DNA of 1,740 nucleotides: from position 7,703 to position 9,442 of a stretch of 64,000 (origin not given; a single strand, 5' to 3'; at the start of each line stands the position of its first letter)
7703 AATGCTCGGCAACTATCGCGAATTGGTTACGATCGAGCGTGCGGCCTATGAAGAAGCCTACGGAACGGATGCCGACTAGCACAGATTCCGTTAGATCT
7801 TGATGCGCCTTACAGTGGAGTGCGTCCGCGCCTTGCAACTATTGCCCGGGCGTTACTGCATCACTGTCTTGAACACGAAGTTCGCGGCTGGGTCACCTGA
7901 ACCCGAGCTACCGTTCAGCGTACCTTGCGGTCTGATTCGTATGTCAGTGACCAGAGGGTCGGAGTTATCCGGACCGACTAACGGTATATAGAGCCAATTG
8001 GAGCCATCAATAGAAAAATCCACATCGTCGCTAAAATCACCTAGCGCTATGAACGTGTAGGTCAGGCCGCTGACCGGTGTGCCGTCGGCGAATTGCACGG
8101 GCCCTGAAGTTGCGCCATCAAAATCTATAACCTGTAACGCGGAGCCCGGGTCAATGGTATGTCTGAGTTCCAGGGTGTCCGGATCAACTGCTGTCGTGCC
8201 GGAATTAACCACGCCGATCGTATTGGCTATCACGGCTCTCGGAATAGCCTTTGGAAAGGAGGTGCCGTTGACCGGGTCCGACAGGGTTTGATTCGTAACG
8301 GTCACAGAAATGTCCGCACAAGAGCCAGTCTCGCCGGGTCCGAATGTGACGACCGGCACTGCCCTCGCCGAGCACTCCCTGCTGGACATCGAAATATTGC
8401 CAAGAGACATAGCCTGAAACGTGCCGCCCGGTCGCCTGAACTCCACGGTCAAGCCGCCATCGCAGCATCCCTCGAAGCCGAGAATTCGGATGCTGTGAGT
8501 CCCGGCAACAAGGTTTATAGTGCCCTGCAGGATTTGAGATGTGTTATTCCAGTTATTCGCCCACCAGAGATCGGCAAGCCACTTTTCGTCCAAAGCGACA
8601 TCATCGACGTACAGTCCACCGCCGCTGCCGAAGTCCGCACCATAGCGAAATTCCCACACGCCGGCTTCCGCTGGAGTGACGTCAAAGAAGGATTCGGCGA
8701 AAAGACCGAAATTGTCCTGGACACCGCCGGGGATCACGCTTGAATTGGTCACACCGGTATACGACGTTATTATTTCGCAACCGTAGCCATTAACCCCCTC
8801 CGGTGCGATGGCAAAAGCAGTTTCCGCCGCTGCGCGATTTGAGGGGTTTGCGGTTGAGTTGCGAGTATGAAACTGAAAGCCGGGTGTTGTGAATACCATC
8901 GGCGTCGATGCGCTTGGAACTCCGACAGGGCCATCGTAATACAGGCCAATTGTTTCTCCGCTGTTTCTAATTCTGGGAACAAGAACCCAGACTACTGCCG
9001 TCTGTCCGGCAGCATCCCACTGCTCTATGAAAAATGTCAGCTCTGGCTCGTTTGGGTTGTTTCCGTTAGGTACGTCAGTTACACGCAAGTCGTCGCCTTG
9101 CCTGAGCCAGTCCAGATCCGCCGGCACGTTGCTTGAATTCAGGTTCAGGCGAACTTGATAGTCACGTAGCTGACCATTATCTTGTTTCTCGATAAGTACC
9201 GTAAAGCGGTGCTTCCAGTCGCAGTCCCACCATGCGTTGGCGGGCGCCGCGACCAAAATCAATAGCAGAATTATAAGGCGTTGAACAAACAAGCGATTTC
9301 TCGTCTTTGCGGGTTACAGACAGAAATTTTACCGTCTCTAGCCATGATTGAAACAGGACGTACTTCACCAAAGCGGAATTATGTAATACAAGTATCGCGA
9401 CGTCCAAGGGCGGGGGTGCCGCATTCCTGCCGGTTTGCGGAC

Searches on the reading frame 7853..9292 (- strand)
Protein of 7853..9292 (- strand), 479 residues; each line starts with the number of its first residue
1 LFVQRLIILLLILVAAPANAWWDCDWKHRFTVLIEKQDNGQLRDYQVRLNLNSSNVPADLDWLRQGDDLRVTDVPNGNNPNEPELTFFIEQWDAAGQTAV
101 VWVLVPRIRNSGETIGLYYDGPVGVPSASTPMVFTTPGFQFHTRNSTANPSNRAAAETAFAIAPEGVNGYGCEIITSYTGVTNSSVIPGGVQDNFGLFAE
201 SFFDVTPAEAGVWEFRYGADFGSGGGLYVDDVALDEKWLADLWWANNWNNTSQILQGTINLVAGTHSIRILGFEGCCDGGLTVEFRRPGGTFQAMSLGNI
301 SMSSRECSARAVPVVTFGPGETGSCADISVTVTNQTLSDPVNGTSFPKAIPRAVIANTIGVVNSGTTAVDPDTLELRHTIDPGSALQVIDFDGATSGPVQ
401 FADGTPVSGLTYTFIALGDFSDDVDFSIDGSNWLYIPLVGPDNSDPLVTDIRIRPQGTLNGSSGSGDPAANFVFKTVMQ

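Call 45: search_protein_families(library=pfam, proteins=[window:7853-9292:-], max_evalue=0.0001)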
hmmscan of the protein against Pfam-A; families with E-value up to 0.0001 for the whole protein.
window:7853-9292:- (479 aa): 1 family
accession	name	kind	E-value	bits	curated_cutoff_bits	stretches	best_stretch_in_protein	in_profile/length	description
PF10102.14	DUF2341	-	9.9e-08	32.8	23.4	1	67-122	3-53/84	Domain of unknown function (DUF2341)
